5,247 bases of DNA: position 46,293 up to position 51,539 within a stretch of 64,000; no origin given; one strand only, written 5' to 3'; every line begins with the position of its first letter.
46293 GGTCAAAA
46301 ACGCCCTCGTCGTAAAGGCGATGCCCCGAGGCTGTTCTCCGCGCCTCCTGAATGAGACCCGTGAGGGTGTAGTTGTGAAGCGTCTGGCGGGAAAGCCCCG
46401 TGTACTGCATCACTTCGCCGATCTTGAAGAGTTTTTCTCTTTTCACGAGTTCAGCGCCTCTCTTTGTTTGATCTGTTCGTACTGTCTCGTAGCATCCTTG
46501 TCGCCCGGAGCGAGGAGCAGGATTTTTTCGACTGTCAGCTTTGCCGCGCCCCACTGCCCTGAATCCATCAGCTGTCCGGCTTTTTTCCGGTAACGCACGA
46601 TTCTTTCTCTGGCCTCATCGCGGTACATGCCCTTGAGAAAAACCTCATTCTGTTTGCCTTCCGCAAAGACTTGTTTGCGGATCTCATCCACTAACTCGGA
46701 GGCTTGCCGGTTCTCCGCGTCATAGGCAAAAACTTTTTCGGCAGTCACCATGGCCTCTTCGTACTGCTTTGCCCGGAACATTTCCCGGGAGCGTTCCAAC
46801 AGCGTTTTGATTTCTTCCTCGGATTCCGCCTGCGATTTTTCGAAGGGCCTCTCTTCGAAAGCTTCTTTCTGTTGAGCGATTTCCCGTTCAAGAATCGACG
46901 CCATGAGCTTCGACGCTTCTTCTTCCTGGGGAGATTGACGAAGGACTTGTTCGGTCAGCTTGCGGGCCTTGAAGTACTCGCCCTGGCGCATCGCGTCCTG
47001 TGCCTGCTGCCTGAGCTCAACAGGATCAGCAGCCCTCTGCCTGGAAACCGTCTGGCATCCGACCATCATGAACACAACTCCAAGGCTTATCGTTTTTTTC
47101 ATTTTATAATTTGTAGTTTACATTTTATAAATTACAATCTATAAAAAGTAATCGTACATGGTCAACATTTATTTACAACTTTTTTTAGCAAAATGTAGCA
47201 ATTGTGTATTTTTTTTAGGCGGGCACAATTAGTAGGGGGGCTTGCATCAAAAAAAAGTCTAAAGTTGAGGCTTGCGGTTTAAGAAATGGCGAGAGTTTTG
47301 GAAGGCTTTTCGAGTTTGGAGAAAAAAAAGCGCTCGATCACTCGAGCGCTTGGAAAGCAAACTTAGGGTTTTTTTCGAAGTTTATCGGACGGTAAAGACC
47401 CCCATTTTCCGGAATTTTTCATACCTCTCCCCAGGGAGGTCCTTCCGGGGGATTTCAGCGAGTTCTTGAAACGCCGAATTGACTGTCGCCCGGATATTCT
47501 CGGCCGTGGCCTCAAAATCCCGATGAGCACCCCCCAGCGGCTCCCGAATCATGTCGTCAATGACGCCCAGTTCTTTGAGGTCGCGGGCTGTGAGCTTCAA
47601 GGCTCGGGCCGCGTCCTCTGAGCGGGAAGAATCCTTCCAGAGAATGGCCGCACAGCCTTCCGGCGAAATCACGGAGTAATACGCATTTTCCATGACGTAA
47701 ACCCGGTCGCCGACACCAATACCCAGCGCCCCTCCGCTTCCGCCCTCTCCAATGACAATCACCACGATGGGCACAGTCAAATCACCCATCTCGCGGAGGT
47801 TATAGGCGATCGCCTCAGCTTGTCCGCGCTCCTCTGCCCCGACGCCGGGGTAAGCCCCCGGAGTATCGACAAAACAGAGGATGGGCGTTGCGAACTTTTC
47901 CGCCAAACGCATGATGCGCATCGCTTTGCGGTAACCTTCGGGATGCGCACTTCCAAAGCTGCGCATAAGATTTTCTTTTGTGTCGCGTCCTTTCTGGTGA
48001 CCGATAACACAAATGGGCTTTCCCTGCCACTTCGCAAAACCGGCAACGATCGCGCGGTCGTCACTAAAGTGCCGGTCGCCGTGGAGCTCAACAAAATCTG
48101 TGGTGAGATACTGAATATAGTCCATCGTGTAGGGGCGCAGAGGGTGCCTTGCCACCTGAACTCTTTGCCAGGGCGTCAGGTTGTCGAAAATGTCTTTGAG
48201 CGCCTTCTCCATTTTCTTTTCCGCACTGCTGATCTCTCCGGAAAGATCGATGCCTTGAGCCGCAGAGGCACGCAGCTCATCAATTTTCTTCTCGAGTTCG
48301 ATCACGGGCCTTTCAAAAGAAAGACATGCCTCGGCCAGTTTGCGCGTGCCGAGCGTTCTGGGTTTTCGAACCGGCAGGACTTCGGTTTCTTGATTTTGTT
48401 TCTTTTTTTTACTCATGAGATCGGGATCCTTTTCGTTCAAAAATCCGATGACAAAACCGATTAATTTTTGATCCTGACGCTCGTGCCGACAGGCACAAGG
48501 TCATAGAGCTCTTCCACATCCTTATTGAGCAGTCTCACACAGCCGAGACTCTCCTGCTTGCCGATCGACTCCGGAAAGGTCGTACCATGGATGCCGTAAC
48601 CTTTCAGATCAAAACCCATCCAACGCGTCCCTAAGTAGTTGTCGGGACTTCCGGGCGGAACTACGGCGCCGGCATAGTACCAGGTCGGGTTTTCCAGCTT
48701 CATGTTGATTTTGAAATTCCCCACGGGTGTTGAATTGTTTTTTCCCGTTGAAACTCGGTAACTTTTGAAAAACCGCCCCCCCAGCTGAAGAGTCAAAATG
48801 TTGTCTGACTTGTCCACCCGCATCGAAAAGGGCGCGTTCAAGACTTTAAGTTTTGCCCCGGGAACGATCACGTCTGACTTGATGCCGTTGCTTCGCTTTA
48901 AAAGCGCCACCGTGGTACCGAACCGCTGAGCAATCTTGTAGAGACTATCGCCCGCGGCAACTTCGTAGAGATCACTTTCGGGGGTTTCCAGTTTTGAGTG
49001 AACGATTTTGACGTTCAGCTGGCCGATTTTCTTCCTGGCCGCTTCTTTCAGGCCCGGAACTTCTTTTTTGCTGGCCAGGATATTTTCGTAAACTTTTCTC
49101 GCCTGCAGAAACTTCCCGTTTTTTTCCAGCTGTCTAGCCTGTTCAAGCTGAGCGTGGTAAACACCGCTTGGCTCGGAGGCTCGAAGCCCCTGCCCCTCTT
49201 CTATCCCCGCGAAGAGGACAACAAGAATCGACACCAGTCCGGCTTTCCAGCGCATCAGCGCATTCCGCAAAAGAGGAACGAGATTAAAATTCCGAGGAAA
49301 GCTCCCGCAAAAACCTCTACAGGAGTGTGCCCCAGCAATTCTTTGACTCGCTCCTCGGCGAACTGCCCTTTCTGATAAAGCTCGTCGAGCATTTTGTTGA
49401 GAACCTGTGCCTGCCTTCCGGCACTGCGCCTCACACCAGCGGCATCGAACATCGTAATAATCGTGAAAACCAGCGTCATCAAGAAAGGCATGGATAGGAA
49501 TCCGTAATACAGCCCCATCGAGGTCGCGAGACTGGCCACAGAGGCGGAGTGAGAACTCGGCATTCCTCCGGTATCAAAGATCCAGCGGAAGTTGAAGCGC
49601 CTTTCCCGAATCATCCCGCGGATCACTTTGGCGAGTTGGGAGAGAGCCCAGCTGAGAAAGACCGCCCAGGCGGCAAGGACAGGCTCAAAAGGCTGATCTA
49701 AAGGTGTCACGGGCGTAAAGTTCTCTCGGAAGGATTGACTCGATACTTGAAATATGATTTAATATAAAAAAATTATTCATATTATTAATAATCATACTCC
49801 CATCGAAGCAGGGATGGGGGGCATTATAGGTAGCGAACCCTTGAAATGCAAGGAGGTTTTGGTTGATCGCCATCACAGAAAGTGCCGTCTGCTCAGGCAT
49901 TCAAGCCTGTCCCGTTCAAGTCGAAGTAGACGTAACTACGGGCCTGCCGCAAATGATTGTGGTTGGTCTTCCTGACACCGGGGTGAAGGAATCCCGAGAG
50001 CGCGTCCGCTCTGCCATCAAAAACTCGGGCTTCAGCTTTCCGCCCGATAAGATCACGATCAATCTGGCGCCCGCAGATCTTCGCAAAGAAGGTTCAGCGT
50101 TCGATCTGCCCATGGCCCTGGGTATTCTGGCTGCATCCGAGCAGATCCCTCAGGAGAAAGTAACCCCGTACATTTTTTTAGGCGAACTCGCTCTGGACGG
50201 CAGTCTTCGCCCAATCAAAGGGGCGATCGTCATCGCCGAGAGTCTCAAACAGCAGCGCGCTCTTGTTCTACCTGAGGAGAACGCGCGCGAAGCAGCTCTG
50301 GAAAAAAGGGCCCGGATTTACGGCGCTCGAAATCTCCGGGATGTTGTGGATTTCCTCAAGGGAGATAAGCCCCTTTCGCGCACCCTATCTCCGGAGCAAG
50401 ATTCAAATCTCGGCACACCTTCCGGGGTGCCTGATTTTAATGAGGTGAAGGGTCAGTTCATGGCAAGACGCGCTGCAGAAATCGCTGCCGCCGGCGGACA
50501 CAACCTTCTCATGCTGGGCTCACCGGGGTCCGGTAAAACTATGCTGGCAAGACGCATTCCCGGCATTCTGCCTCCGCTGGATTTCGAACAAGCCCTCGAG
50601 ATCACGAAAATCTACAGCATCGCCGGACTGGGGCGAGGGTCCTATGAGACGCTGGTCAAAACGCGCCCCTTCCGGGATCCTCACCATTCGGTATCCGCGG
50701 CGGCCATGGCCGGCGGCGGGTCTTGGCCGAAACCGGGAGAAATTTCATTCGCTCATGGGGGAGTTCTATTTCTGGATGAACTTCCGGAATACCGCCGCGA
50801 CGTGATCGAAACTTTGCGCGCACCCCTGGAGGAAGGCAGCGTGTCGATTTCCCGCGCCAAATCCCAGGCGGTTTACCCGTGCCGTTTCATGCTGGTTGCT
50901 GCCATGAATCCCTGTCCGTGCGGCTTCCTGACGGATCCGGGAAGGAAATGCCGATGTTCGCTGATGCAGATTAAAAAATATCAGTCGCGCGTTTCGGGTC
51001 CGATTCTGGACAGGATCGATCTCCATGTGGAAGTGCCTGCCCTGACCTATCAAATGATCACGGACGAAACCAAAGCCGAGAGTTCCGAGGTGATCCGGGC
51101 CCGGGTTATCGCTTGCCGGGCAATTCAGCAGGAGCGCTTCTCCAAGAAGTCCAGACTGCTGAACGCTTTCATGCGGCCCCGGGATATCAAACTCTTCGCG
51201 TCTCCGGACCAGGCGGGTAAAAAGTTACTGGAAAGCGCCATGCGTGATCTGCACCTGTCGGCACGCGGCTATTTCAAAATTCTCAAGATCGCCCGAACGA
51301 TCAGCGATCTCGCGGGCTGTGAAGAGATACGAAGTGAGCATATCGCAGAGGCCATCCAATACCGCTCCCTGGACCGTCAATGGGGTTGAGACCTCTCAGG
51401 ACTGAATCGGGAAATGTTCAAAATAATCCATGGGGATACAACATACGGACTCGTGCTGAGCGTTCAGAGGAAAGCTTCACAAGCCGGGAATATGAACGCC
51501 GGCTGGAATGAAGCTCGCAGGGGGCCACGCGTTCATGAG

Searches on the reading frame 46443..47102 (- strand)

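Call 16: search_protein_families(library=pfam, proteins=[window:46443-47102:-], max_evalue=0.0001)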
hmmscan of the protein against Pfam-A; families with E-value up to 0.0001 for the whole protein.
window:46443-47102:- (219 aa): 5 families
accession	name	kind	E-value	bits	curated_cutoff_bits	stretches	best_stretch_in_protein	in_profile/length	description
PF14853.12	Fis1_TPR_C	-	3.9e-08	33.8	25.3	0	109-149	12-52/53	Fis1 C-terminal tetratricopeptide repeat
PF07719.23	TPR_2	-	2.2e-07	30.9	27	0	30-59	4-33/34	Tetratricopeptide repeat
PF14863.12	Alkyl_sulf_dimr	-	1.4e-06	29.2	26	0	26-87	68-128/139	Alkyl sulfatase dimerisation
PF13428.12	TPR_14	-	2.9e-05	24.8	23.5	0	28-69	2-43/44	Tetratricopeptide repeat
PF14559.12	TPR_19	-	5.8e-05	23.8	25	0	38-70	36-68/68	Tetratricopeptide repeat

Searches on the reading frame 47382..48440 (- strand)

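Call 16: search_protein_families(library=pfam, proteins=[window:47382-48440:-], max_evalue=0.0001)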
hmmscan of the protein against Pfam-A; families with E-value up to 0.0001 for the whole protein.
window:47382-48440:- (352 aa): 2 families
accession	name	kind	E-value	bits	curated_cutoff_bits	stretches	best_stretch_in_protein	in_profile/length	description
PF03255.19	ACCA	-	1.3e-144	481.6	23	1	40-347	2-310/310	Acetyl co-enzyme A carboxylase carboxyltransferase-like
PF01039.27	Carboxyl_trans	-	5.1e-21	75.3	22.3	1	89-289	238-432/493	Carboxyl transferase domain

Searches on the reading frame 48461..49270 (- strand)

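Call 16: search_protein_families(library=pfam, proteins=[window:48461-49270:-], max_evalue=0.0001)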
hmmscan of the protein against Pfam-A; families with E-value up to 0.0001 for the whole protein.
window:48461-49270:- (269 aa): 2 families
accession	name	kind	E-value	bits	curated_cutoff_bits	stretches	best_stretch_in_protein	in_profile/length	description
PF03734.19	YkuD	-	8.1e-23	82.1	23.4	1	151-267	5-146/146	L,D-transpeptidase catalytic domain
PF01476.26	LysM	-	1.2e-13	51.2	20.9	1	102-143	1-42/43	LysM domain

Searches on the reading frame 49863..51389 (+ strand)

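Call 17: search_protein_families(library=pfam, proteins=[window:49863-51389:+], max_evalue=0.0001)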
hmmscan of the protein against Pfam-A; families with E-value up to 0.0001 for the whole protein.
window:49863-51389:+ (508 aa): 6 families
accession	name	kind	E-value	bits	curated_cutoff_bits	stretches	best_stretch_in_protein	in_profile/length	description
PF01078.27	Mg_chelatase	-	1.4e-91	305.9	20.3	1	191-397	1-205/207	Magnesium chelatase, subunit ChlI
PF13541.12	ChlI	-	3.1e-46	156.6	27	1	20-140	1-121/121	Subunit ChlI of Mg-chelatase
PF13335.12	Mg_chelatase_C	-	9.8e-31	106.6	26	1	406-501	2-94/94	Magnesium chelatase, subunit ChlI C-terminal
PF07728.20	AAA_5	-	3.2e-09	37.4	22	1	214-352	1-125/139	AAA domain (dynein-related subfamily)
PF00493.29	MCM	-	2.3e-06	27.4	23.3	0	291-355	114-178/224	MCM P-loop domain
PF00158.32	Sigma54_activat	-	2e-05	24.8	20.2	0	289-349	84-142/168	Sigma-54 interaction domain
